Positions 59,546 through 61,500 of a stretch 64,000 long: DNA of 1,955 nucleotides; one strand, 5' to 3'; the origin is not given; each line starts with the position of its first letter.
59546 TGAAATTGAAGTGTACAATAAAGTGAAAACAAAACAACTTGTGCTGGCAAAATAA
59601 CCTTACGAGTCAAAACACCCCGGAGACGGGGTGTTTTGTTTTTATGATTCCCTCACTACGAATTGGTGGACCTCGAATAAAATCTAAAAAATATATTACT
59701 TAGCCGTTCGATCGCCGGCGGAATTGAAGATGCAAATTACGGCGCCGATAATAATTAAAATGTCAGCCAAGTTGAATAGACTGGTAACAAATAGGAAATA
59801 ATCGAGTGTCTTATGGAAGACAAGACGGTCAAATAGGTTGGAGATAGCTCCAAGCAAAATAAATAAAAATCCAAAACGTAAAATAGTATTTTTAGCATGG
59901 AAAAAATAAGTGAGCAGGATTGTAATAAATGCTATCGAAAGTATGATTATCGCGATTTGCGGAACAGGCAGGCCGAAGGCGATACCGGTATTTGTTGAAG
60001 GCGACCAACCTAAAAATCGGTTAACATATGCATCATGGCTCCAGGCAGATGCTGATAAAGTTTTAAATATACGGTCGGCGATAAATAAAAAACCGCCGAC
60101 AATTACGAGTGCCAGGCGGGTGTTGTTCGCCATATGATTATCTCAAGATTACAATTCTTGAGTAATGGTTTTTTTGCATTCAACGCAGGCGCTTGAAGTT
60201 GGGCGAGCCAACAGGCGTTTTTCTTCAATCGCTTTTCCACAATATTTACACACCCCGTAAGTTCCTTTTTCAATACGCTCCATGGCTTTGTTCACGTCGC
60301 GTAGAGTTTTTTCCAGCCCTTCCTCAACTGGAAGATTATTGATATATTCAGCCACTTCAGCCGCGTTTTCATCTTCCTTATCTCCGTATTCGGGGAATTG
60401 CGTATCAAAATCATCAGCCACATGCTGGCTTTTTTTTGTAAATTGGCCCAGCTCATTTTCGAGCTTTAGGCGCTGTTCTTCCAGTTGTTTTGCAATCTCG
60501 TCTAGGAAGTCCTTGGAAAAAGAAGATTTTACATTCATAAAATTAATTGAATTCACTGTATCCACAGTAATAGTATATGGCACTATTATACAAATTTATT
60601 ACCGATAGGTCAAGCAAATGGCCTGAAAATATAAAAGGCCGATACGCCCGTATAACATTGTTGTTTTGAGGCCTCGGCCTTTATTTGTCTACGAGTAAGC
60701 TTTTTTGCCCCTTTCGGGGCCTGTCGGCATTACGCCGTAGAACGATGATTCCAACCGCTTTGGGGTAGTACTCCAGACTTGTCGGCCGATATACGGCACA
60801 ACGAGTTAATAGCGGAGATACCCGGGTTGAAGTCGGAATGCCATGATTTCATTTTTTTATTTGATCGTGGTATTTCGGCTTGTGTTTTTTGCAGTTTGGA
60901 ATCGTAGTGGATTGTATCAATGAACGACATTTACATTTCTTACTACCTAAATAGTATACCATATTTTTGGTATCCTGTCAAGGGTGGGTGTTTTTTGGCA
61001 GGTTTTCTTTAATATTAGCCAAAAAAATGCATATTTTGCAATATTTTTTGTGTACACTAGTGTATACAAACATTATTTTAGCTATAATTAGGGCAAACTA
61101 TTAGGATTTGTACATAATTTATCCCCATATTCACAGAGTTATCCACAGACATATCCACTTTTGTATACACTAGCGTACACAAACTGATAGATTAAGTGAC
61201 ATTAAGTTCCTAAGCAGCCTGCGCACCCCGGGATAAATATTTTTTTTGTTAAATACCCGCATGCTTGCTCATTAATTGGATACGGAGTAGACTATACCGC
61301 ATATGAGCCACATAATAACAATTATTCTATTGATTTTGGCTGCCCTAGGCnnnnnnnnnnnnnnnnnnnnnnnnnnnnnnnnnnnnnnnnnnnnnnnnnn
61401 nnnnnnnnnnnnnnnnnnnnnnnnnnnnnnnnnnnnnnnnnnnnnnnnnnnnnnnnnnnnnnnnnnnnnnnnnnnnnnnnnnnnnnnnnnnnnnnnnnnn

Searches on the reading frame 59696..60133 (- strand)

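Call 72: search_protein_families(library=pfam, max_evalue=0.001, proteins=[window:59696-60133:-])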
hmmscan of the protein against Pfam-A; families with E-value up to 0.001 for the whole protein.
window:59696-60133:- (145 aa): 1 family
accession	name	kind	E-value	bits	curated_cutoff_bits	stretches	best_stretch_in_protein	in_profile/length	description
PF01252.23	Peptidase_A8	-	4e-19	69.7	25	1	15-137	4-139/142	Signal peptidase (SPase) II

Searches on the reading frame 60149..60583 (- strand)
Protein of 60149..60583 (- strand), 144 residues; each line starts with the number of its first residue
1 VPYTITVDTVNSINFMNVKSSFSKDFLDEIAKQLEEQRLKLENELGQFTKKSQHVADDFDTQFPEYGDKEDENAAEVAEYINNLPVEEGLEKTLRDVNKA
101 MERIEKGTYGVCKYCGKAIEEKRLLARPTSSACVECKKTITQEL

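Call 26: search_protein_families(library=pfam, max_evalue=0.01, proteins=[window:60149-60583:-])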
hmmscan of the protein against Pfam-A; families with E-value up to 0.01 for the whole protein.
window:60149-60583:- (144 aa): 1 family
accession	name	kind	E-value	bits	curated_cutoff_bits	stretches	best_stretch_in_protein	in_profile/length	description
PF01258.23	zf-dskA_traR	-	1.4e-08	35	24.9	1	107-140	1-34/36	Prokaryotic dksA/traR C4-type zinc finger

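Call 77: search_protein_families(library=ncbifam, max_evalue=0.01, proteins=[window:60149-60583:-])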
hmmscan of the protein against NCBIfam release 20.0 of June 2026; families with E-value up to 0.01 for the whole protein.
window:60149-60583:- (144 aa): 7 families
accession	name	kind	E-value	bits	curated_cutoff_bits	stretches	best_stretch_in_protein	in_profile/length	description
TIGR02890.1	bacill_yteA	subfamily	5.3e-20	72.1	134.4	1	28-140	4-117/159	regulatory protein, yteA family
TIGR02420.1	dksA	equivalog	3.6e-17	62.8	115.5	1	32-138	4-109/110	RNA polymerase-binding protein DksA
NF033459.1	DksA_like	equivalog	2.6e-14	53.5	105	1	30-142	6-111/113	RNA polymerase-binding protein DksA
NF008045.0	PRK10778.1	equivalog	6.8e-11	42.6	289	1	27-138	37-140/151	RNA polymerase-binding protein DksA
TIGR02419.1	C4_traR_proteo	subfamily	2.6e-08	34.3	59.7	1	90-138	14-61/64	phage/conjugal plasmid C-4 type zinc finger protein, TraR family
NF008243.0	PRK11019.1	equivalog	0.0001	22.6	96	1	83-140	8-67/88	DksA/TraR family C4-type zinc finger protein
NF045487.1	ASRP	equivalog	0.0019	16.9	300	1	29-124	218-315/593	archaea-specific SMC-related protein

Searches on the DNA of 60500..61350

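Call 34: search_rna_families(source=window, start=60500, end=61350, threshold=evalue, max_evalue=10)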
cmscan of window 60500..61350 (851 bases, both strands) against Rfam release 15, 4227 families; matches with E-value up to 10: 10.
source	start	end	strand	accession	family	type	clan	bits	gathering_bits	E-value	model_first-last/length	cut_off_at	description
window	61019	61049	-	RF02074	STnc240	Gene; sRNA;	-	22.3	55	1.2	1-77/77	no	Enterobacterial sRNA STnc240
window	61047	61183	-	RF04241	mir-5014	Gene; miRNA;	-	19.3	101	0.45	1-123/123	no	mir-5014 microRNA precursor family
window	60980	61086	-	RF01589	plasmodium_snoR11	Gene; snRNA; snoRNA; HACA-box;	-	19.1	80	3.4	1-207/207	no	small nucleolar RNA snoR11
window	61042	61189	+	RF04241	mir-5014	Gene; miRNA;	-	17.9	101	1.1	1-123/123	no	mir-5014 microRNA precursor family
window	61046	61182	-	RF04130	MIR7996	Gene; miRNA;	-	17.4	119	2.4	1-190/190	no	MIR7996 microRNA precursor family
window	61021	61085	-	RF01459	rliE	Gene; sRNA;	-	16.7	90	4.5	108-182/222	no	Listeria sRNA rliE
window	61020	61101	-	RF00378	Qrr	Gene; sRNA;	-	15.2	50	7.8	1-108/108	no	Qrr RNA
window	60825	60887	+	RF03323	mir-3613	Gene; miRNA;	-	14.2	91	9.9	1-86/86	no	mir-3613 microRNA precursor family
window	60988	61085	+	RF02650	CncR1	Gene; sRNA;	-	14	76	1.5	1-213/213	no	Cag non-coding RNA1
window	61061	61168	+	RF00636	NRON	Gene;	-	13.1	50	0.3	87-339/370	no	ncRNA Repressor of NFAT (nuclear factor of activated T cells)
